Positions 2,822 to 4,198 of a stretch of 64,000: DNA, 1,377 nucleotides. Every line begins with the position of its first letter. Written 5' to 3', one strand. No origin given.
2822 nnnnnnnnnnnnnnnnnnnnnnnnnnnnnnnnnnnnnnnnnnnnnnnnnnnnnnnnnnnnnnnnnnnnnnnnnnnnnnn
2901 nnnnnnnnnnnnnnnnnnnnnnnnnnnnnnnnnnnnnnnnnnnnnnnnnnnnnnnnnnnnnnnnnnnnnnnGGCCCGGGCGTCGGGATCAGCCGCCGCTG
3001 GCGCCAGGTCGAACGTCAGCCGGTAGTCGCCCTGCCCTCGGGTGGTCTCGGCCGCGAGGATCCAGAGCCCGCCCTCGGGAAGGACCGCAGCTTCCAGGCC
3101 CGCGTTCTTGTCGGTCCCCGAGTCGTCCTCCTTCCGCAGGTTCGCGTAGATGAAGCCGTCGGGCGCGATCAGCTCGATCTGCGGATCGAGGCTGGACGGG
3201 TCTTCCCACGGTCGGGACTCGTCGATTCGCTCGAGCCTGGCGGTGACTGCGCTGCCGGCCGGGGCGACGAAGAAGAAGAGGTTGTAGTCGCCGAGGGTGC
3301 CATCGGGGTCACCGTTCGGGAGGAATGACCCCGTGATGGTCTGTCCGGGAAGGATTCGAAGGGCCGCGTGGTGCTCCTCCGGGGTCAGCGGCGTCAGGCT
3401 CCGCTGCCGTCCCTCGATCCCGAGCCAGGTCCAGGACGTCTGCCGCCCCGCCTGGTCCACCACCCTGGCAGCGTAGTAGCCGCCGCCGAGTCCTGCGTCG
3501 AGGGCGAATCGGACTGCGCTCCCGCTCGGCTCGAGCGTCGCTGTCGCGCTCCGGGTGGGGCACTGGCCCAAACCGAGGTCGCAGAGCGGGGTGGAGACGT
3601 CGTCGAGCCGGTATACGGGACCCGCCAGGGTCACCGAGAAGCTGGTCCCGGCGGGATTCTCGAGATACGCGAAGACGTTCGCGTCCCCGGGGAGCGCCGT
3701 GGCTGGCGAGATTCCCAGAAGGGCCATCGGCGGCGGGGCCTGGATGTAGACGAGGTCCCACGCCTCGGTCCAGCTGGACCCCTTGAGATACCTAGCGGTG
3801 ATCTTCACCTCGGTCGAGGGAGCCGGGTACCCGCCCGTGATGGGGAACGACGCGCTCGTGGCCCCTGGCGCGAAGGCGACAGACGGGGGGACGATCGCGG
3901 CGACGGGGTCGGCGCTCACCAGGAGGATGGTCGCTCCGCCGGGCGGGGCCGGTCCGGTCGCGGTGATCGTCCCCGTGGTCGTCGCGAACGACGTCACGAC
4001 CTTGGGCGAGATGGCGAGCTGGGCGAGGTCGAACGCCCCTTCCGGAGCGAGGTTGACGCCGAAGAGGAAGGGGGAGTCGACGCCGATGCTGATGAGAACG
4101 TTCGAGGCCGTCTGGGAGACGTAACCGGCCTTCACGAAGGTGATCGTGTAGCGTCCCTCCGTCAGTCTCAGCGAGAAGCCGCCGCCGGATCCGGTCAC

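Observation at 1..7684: Giant secreted protein fusing about 14 tandem carboxypeptidase-regulatory-like domains, a PPC domain and RHS/YD repeats (probable polymorphic toxin). It is missing from the ORF track.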

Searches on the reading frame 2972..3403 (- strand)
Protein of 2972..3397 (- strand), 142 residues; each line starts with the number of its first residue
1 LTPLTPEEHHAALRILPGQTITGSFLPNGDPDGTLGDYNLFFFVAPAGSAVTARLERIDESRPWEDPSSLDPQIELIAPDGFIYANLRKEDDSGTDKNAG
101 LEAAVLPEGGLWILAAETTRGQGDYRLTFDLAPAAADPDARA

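Call 7: search_protein_families(library=pfam, proteins=[window:2972-3397:-], max_evalue=10)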
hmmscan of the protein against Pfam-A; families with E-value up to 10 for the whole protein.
seq(142 aa): 1 family
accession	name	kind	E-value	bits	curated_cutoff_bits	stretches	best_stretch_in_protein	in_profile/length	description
PF10670.15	DUF4198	-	0.18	12.3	34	1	65-134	35-97/209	Domain of unknown function (DUF4198)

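Call 68: search_solved_structures(query=A5, max_evalue=10, show_alignments=2)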
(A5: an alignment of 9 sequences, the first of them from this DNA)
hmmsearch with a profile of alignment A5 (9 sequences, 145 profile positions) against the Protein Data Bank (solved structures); distinct sequences matched with E-value up to 10: 1.
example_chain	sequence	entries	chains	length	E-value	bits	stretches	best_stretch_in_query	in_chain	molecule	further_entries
1gns_A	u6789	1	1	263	0.27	14.5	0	71-130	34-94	SUBTILISIN BPN'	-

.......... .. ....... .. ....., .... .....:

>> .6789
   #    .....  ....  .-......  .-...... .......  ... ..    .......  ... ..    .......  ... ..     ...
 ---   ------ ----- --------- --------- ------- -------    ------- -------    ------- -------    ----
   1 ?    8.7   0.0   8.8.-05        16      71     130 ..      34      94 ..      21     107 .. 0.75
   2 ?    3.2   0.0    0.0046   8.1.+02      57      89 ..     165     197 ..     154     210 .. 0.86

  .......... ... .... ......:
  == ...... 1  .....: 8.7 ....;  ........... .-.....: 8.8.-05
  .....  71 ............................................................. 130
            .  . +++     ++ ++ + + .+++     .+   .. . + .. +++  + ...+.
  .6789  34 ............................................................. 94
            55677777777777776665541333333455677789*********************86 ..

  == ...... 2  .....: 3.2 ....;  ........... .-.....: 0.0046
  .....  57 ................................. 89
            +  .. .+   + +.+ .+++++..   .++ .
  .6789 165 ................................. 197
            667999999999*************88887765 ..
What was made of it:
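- On PPC, bacterial pre-peptidase C-terminal domain (PF04151): The family profile finds no PPC chain in the PDB by sequence (call 68).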

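Call 74: predict_structure(alignment_id=A5)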
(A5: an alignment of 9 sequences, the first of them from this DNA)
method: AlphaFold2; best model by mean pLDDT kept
length: 143 residues; sequences in the alignment: 9
mean_pLDDT: 80.6   pTM: 0.77
mean pLDDT of the five models: 80.6, 78.4, 77.8, 74.2, 73.7
residues with pLDDT >= 90: 50; 70-90: 58; 50-70: 33; < 50: 2
segments of 3 or more residues with pLDDT < 50: none
pLDDT, mean of each block of 10 residues (from residue 1): 54 81 84 60 91 93 75 87 86 74 92 89 84 84 62
secondary structure, 60 per line:
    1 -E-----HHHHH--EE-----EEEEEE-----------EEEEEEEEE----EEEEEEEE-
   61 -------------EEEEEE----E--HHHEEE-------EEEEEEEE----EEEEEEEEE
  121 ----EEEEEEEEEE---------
elements in order: H8-12 E22-27 E39-47 E52-59 E74-79 E90-92 E100-107 E112-120 E125-134
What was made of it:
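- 2975..3403 (-): Module domain 2: PPC / collagen-binding-domain-like beta-jelly-roll (aa ~1428-1570). AF2 alone gives pLDDT 80.6 and pTM 0.77 (call 74).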

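Call 77: fold_search(model_id=the predicted structure, library=pdb)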
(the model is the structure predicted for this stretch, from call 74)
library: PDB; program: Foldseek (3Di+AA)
matches with E <= 10: 1375; with E <= 0.001: 22
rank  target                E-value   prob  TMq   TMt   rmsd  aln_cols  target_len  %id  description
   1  4dzg                  7.2e-06  1.00  0.54  0.66   3.6       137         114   14  Crystal structure of Aeromonas hydrophila PliG, a periplasmic lysozyme inhibitor of g-type lysozyme (released 2012-06-13)
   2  1nqj_B                1.5e-05  1.00  0.53  0.64   3.7       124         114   19  CRYSTAL STRUCTURE OF CLOSTRIDIUM HISTOLYTICUM COLG COLLAGENASE COLLAGEN-BINDING DOMAIN 3B AT 1.0 ANGSTROM RESOLUTION I (released 2003-04-15)
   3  1nqj_A                2.5e-05  1.00  0.52  0.74   3.3       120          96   21  CRYSTAL STRUCTURE OF CLOSTRIDIUM HISTOLYTICUM COLG COLLAGENASE COLLAGEN-BINDING DOMAIN 3B AT 1.0 ANGSTROM RESOLUTION I (released 2003-04-15)
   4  9ues_B                2.9e-05  1.00  0.52  0.20   4.4       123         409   18  Crystal structure of an inactive TKSP mutant in complex with the TKS propeptide (released 2026-02-18)
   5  1nqd_A                3.4e-05  1.00  0.56  0.70   5.1       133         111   18  CRYSTAL STRUCTURE OF CLOSTRIDIUM HISTOLYTICUM COLG COLLAGENASE COLLAGEN-BINDING DOMAIN 3B AT 1.65 ANGSTROM RESOLUTION  (released 2003-04-15)
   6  3jqw_B                5.7e-05  1.00  0.62  0.72   4.9       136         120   12  Crystal structure of Clostridium histolyticum colH collagenase collagen-binding domain 3 at 2 Angstrom resolution in p (released 2010-09-29)
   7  2o8o_A                6.0e-05  1.00  0.59  0.75   4.8       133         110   15  Crystal structure of Clostridium histolyticum colg collagenase collagen-binding domain 3B at 1.35 Angstrom resolution  (released 2007-12-11)
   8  3afg_B                6.8e-05  1.00  0.51  0.16   4.4       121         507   18  Crystal structure of ProN-Tk-SP from Thermococcus kodakaraensis (released 2010-08-04)
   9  4hpk_B                8.0e-05  1.00  0.52  0.64   3.2       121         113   21  Crystal structure of Clostridium histolyticum colg collagenase collagen-binding domain 3B at 1.35 Angstrom resolution  (released 2012-12-12)
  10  5sv5                  9.0e-05  1.00  0.57  0.75   2.9       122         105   15  1.0 Angstrom Crystal Structure of pre-Peptidase C-terminal Domain of Collagenase from Bacillus anthracis. (released 2016-08-17)
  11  1nqd_B                9.0e-05  1.00  0.53  0.64   3.1       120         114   21  CRYSTAL STRUCTURE OF CLOSTRIDIUM HISTOLYTICUM COLG COLLAGENASE COLLAGEN-BINDING DOMAIN 3B AT 1.65 ANGSTROM RESOLUTION  (released 2003-04-15)
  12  3jqw_A                1.0e-04  1.00  0.59  0.70   5.1       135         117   12  Crystal structure of Clostridium histolyticum colH collagenase collagen-binding domain 3 at 2 Angstrom resolution in p (released 2010-09-29)
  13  3afg_A                1.3e-04  1.00  0.50  0.16   4.8       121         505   18  Crystal structure of ProN-Tk-SP from Thermococcus kodakaraensis (released 2010-08-04)
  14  3jqw_C                1.7e-04  1.00  0.60  0.69   4.9       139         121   13  Crystal structure of Clostridium histolyticum colH collagenase collagen-binding domain 3 at 2 Angstrom resolution in p (released 2010-09-29)
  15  4dy5_B                2.8e-04  1.00  0.51  0.67   4.7       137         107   13  Crystal structure of Salmonella Typhimurium PliG, a periplasmic lysozyme inhibitor of g-type lysozyme (released 2012-06-13)
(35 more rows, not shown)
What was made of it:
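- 2975..3403 (-): Foldseek: ColG/ColH CBD and 5sv5 (call 77).
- On PPC, bacterial pre-peptidase C-terminal domain (PF04151): Foldseek: ColG CBD 1nqj 1.5e-5; 5sv5 TMt 0.75, rmsd 2.9 (call 77).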

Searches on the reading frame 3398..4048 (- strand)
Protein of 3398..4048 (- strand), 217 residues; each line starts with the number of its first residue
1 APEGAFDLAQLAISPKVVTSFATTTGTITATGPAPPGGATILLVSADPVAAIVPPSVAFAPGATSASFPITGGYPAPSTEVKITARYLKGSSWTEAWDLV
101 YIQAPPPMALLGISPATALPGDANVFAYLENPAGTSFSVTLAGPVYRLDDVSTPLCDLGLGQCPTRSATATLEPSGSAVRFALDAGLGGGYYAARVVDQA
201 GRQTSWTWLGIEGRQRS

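Call 7: search_protein_families(library=pfam, proteins=[window:3398-4048:-], max_evalue=10)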
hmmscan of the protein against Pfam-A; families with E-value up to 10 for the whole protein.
seq(217 aa): 0 families
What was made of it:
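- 3716..4060 (-): Unannotated Ig-like domain (aa ~1209-1323). It is also found singly or in tandem arrays in many unrelated surface proteins and subtilases. No Pfam hit (call 7).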
